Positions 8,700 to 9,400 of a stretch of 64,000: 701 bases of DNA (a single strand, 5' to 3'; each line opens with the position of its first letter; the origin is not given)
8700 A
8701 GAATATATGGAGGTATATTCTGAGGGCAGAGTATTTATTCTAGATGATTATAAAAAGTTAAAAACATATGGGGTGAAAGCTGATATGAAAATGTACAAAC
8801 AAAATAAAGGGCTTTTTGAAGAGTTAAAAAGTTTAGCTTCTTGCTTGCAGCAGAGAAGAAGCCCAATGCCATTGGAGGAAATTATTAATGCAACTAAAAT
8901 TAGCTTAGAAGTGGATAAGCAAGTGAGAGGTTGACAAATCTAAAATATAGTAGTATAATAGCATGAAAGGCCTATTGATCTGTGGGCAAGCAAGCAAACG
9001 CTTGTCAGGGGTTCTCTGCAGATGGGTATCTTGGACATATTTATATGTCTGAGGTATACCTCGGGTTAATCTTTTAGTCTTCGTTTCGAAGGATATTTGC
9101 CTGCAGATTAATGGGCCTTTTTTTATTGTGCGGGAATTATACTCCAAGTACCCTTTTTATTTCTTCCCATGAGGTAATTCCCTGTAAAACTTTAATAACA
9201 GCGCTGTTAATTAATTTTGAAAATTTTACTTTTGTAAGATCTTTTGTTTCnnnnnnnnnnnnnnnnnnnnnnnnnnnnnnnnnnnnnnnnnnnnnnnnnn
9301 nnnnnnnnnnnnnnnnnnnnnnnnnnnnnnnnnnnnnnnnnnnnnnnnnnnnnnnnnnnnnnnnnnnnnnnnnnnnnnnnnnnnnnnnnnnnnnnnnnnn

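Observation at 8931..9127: Stand-alone structured sRNA candidate with a textbook promoter and terminator between convergent genes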

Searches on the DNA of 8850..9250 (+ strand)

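Call 4: search_rna_families(source=window, start=8850, end=9250, threshold=evalue, max_evalue=10, show_alignments=4)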
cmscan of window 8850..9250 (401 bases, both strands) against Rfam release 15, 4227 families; matches with E-value up to 10: 3.
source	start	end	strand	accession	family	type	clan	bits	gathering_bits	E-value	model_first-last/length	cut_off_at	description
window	8982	9078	+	RF00558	L20_leader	Cis-reg; leader;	-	17.1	58.7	0.76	1-127/127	no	Ribosomal protein L20 leader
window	8850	8904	-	RF02701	PsrR1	Gene; sRNA;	-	14.2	42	4.9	1-52/79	3'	Photosynthesis regulatory RNA1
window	8953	9132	+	RF03672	MIR840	Gene; miRNA;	-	14.1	150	9.2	1-147/147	no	MIR840 microRNA precursor family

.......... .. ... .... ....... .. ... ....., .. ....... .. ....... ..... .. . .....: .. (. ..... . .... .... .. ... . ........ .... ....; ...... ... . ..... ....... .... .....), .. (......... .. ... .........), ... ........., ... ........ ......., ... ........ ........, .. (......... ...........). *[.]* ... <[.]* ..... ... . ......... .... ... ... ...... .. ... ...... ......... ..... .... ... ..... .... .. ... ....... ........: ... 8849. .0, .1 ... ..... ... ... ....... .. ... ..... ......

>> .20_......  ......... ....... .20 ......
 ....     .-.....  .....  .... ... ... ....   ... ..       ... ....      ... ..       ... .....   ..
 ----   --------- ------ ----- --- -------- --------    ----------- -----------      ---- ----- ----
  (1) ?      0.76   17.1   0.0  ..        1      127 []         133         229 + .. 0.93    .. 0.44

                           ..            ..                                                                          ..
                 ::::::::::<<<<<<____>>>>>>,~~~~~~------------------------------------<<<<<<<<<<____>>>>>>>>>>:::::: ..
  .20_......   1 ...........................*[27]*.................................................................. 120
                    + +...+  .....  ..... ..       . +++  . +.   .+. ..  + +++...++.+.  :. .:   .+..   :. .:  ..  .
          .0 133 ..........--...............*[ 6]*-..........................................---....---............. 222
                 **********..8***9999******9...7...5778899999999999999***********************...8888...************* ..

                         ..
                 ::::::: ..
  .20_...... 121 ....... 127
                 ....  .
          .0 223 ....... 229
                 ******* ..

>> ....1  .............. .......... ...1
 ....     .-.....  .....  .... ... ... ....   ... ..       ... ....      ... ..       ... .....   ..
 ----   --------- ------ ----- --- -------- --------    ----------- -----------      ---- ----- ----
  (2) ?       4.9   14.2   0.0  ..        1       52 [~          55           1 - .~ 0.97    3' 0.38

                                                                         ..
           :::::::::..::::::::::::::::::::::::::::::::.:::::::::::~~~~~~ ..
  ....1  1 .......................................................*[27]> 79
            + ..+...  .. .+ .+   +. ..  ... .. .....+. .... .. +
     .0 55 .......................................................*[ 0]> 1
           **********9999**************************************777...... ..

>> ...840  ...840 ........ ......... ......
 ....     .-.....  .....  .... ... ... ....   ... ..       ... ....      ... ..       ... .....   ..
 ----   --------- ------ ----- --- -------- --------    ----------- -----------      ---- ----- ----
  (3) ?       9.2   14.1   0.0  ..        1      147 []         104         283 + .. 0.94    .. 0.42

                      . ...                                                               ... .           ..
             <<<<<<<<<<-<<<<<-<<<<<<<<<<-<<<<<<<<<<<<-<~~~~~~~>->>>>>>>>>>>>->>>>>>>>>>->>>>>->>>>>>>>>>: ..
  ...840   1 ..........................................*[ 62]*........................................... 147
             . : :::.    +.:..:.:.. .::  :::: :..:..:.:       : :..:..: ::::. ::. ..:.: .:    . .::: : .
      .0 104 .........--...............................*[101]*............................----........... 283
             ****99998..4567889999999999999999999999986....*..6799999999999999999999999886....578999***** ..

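Call 28: build_rna_model(alignment_id=A2)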
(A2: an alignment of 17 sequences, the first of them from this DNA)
Model R1 built from alignment A2 (17 sequences, 174 columns); structure: RNAalifold consensus.
model positions 159; base pairs 57; branch points 2; effective number of sequences 1.03; information 0.59 bits per position. Calibrated on 0.2 Mb of random sequence (short: E-values are rough).
structure used (alignment columns):
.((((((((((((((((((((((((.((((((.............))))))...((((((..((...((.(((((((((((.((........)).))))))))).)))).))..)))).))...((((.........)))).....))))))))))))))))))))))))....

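Call 29: search_with_rna_model(model_id=R1, sources=[window, L006, L007, L008, L009, L010, L011, L012, L013, L014, L015, L016, L017, L018, L019, L020, L021, L022, L023, L024, L025, L026, L027, L028, L029, L030, L031, L032, L033, L034, L035, L036, L037, L038, L039, L040, L041, L042], max_evalue=1, make_alignment=true)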
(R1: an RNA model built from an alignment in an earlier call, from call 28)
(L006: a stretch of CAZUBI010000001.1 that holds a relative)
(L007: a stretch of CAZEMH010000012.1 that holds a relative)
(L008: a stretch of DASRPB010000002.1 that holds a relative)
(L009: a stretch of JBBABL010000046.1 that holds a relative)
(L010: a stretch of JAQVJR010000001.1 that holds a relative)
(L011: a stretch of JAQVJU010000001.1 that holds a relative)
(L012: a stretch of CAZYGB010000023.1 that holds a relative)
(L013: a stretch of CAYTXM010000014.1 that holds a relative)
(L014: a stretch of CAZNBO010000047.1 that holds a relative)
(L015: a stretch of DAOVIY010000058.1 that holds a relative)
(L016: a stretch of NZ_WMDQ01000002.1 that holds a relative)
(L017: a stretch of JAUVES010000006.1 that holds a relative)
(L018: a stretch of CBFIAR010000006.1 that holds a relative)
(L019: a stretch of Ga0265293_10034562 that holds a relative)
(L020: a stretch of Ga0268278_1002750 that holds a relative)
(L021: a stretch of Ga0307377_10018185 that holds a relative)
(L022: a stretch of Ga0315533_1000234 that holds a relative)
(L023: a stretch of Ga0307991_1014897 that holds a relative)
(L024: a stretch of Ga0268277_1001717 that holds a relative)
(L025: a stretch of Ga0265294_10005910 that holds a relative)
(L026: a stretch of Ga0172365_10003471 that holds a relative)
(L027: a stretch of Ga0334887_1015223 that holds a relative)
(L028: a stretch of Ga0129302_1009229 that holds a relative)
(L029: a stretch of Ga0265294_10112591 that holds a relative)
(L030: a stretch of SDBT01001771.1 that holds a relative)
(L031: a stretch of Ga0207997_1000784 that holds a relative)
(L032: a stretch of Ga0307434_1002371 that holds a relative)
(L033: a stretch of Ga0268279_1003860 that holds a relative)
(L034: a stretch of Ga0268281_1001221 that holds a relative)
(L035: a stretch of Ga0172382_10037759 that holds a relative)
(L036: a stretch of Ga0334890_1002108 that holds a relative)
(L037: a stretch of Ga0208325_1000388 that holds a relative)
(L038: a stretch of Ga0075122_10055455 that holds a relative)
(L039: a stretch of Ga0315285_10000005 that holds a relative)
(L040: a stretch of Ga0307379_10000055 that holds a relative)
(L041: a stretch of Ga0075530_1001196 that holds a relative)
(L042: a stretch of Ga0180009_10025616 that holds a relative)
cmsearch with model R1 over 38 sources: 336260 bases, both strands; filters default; matches with E-value up to 1: 62.
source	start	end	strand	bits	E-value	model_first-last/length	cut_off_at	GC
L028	3224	3382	-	182.8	7.1e-41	1-159/159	no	0.39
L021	2650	2808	+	180.8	2.2e-40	1-159/159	no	0.4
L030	6136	6294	+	180.5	2.5e-40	1-159/159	no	0.41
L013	1381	1539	+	180.1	3.1e-40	1-159/159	no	0.38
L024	8500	8658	+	179.4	4.8e-40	1-159/159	no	0.42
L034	1436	1594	+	179.4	4.8e-40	1-159/159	no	0.42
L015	1013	1171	+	179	5.7e-40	1-159/159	no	0.42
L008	6538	6696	+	177.8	1.1e-39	1-159/159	no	0.43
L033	4013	4171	-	177.8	1.1e-39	1-159/159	no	0.43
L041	9986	10144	-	177.8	1.1e-39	1-159/159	no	0.43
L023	665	823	-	176.9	1.9e-39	1-159/159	no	0.43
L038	1468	1626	+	176.9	1.9e-39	1-159/159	no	0.43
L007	3868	4026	+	175.9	3.1e-39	1-159/159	no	0.4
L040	2380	2538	+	174.7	6e-39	1-159/159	no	0.39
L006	6183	6341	+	173.6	1.1e-38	1-159/159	no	0.41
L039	2027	2186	+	169.8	8.9e-38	1-159/159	no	0.39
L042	376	535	-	167.6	2.9e-37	1-159/159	no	0.39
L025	3057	3215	+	157.9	5.7e-35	1-159/159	no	0.41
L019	4889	5047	+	157.1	8.9e-35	1-159/159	no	0.41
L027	587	743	+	154.8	3.1e-34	1-159/159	no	0.43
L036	760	916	-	154.8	3.1e-34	1-159/159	no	0.43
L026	9331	9489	-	145.2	5.9e-32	1-159/159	no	0.41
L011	6213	6365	+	144.1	1.1e-31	1-159/159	no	0.41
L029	1895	2047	+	144.1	1.1e-31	1-159/159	no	0.41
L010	6213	6365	+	143.8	1.3e-31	1-159/159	no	0.41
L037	1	138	-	137.5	4e-30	1-138/159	3'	0.44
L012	6316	6476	+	115.9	5.3e-25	1-159/159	no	0.45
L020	2598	2758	-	115.9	5.3e-25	1-159/159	no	0.45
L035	1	132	-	111.5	5.8e-24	1-133/159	3'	0.42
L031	10503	10609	-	105.3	1.7e-22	53-159/159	5'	0.41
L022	441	574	+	61.9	3.4e-12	1-159/159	no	0.47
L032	8043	8176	-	61.9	3.4e-12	1-159/159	no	0.47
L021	2649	2807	-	46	1.9e-08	1-159/159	no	0.4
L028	3225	3383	+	44.5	4.3e-08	1-159/159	no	0.39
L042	377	536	+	44.4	4.5e-08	1-159/159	no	0.39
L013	1380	1538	-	44.2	5.3e-08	1-159/159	no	0.38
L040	2379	2537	-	42.4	1.4e-07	1-159/159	no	0.39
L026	9332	9490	+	41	2.9e-07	1-159/159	no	0.41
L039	2026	2185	-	39.6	6.2e-07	1-159/159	no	0.39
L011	6212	6364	-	38.6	1.1e-06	1-159/159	no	0.41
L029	1894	2046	-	38.6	1.1e-06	1-159/159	no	0.41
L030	6135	6293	-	38.2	1.4e-06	1-159/159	no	0.41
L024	8499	8657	-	38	1.5e-06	1-159/159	no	0.42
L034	1435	1593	-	38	1.5e-06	1-159/159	no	0.42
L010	6212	6364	-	35.5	6e-06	1-159/159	no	0.41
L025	3056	3214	-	35.3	6.7e-06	1-159/159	no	0.41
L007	3867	4025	-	35.2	7.1e-06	1-159/159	no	0.4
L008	6537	6695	-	33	2.3e-05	1-159/159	no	0.43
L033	4014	4172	+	33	2.3e-05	1-159/159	no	0.43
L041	9987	10145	+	33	2.3e-05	1-159/159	no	0.43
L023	666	824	+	32.6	3e-05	1-159/159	no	0.43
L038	1467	1625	-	32.6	3e-05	1-159/159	no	0.43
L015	1012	1170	-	32.3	3.5e-05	1-159/159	no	0.42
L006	6182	6340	-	32.1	3.9e-05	1-159/159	no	0.41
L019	4888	5046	-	30.3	0.0001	1-159/159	no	0.41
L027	586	742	-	26.2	0.00098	1-159/159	no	0.43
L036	761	917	+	26.2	0.00098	1-159/159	no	0.43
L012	6315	6475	-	24.7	0.0022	1-159/159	no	0.46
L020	2599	2759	+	24.7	0.0022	1-159/159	no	0.46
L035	4234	4266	-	15.9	0.27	1-159/159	no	0.39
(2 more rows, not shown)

Alignment A3: 62 matches aligned to the model, 337 columns, each read 5' to 3' on its own strand. Consensus structure (alignment columns), stored with it:
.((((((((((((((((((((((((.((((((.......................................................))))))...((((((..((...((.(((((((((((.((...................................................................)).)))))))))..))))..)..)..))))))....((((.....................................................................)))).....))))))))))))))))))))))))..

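Call 30: search_with_rna_model(model_id=R1, sources=[window, L006, L007, L008, L010, L011, L012, L013, L015, L019, L021, L022, L023, L024, L025, L026, L027, L028, L030, L033, L038, L039, L040, L042], max_evalue=1e-10, make_alignment=true, show_alignments=0)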
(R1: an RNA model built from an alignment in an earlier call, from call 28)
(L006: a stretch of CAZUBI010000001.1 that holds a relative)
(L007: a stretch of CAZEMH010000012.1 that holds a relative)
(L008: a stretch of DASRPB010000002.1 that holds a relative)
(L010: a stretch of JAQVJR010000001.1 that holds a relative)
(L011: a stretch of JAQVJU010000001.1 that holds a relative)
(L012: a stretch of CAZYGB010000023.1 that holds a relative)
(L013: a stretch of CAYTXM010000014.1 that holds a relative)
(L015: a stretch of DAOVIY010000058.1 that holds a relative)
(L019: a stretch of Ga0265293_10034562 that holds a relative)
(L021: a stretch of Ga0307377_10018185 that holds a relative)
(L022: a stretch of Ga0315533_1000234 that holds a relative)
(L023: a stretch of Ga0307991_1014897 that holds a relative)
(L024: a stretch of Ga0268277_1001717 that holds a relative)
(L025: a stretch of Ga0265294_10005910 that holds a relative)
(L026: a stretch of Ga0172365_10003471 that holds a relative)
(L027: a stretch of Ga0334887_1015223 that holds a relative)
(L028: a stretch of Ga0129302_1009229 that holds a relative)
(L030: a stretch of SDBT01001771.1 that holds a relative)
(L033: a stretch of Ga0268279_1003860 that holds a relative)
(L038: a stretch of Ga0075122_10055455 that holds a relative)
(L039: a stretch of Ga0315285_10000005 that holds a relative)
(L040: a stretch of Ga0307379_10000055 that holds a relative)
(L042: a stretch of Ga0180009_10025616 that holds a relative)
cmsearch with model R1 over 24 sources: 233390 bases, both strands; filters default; matches with E-value up to 1e-10: 24.
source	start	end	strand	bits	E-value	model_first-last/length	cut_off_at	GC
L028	3224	3382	-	182.8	4.9e-41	1-159/159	no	0.39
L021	2650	2808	+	180.8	1.5e-40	1-159/159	no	0.4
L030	6136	6294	+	180.5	1.7e-40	1-159/159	no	0.41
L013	1381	1539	+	180.1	2.2e-40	1-159/159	no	0.38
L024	8500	8658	+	179.4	3.3e-40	1-159/159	no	0.42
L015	1013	1171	+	179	3.9e-40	1-159/159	no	0.42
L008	6538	6696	+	177.8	7.7e-40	1-159/159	no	0.43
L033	4013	4171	-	177.8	7.7e-40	1-159/159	no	0.43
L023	665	823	-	176.9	1.3e-39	1-159/159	no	0.43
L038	1468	1626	+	176.9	1.3e-39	1-159/159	no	0.43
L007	3868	4026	+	175.9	2.2e-39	1-159/159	no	0.4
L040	2380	2538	+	174.7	4.1e-39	1-159/159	no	0.39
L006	6183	6341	+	173.6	7.8e-39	1-159/159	no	0.41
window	8964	9123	+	171.2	2.8e-38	1-159/159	no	0.43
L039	2027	2186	+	169.8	6.2e-38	1-159/159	no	0.39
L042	376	535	-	167.6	2e-37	1-159/159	no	0.39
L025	3057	3215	+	157.9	3.9e-35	1-159/159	no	0.41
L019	4889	5047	+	157.1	6.2e-35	1-159/159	no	0.41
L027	587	743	+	154.8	2.1e-34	1-159/159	no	0.43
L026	9331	9489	-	145.2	4.1e-32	1-159/159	no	0.41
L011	6213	6365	+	144.1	7.4e-32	1-159/159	no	0.41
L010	6213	6365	+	143.8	8.8e-32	1-159/159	no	0.41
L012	6316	6476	+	115.9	3.7e-25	1-159/159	no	0.45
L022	441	574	+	61.9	2.4e-12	1-159/159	no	0.47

Alignment A4: 24 matches aligned to the model, 187 columns, each read 5' to 3' on its own strand. Consensus structure (alignment columns), stored with it:
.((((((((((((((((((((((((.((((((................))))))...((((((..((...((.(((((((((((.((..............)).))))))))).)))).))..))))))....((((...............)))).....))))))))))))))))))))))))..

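Call 41: search_with_rna_model(model_id=R1, sources=[L043, L044, L045, L047, L048, L049, L052], max_evalue=10, show_alignments=4)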
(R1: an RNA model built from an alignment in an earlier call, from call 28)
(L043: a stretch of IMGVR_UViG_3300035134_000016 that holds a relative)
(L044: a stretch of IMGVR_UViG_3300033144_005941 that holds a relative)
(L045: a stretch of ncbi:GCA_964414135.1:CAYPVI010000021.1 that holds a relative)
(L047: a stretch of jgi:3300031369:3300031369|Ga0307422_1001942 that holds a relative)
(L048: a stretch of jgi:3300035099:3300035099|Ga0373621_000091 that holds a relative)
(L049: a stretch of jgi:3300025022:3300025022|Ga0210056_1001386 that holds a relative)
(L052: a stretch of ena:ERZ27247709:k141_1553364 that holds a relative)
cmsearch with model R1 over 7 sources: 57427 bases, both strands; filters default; matches with E-value up to 10: 6.
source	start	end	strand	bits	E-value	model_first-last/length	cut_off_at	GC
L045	4345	4480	-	59.1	2.6e-12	1-159/159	no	0.46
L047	4345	4480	-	59.1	2.6e-12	1-159/159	no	0.46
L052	4307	4445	-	43.9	1.1e-08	1-159/159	no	0.33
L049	4330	4463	-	36.8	5.1e-07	1-159/159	no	0.57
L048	4306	4442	-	34.5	1.8e-06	1-159/159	no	0.36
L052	3972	4063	-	16.3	0.037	1-159/159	no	0.3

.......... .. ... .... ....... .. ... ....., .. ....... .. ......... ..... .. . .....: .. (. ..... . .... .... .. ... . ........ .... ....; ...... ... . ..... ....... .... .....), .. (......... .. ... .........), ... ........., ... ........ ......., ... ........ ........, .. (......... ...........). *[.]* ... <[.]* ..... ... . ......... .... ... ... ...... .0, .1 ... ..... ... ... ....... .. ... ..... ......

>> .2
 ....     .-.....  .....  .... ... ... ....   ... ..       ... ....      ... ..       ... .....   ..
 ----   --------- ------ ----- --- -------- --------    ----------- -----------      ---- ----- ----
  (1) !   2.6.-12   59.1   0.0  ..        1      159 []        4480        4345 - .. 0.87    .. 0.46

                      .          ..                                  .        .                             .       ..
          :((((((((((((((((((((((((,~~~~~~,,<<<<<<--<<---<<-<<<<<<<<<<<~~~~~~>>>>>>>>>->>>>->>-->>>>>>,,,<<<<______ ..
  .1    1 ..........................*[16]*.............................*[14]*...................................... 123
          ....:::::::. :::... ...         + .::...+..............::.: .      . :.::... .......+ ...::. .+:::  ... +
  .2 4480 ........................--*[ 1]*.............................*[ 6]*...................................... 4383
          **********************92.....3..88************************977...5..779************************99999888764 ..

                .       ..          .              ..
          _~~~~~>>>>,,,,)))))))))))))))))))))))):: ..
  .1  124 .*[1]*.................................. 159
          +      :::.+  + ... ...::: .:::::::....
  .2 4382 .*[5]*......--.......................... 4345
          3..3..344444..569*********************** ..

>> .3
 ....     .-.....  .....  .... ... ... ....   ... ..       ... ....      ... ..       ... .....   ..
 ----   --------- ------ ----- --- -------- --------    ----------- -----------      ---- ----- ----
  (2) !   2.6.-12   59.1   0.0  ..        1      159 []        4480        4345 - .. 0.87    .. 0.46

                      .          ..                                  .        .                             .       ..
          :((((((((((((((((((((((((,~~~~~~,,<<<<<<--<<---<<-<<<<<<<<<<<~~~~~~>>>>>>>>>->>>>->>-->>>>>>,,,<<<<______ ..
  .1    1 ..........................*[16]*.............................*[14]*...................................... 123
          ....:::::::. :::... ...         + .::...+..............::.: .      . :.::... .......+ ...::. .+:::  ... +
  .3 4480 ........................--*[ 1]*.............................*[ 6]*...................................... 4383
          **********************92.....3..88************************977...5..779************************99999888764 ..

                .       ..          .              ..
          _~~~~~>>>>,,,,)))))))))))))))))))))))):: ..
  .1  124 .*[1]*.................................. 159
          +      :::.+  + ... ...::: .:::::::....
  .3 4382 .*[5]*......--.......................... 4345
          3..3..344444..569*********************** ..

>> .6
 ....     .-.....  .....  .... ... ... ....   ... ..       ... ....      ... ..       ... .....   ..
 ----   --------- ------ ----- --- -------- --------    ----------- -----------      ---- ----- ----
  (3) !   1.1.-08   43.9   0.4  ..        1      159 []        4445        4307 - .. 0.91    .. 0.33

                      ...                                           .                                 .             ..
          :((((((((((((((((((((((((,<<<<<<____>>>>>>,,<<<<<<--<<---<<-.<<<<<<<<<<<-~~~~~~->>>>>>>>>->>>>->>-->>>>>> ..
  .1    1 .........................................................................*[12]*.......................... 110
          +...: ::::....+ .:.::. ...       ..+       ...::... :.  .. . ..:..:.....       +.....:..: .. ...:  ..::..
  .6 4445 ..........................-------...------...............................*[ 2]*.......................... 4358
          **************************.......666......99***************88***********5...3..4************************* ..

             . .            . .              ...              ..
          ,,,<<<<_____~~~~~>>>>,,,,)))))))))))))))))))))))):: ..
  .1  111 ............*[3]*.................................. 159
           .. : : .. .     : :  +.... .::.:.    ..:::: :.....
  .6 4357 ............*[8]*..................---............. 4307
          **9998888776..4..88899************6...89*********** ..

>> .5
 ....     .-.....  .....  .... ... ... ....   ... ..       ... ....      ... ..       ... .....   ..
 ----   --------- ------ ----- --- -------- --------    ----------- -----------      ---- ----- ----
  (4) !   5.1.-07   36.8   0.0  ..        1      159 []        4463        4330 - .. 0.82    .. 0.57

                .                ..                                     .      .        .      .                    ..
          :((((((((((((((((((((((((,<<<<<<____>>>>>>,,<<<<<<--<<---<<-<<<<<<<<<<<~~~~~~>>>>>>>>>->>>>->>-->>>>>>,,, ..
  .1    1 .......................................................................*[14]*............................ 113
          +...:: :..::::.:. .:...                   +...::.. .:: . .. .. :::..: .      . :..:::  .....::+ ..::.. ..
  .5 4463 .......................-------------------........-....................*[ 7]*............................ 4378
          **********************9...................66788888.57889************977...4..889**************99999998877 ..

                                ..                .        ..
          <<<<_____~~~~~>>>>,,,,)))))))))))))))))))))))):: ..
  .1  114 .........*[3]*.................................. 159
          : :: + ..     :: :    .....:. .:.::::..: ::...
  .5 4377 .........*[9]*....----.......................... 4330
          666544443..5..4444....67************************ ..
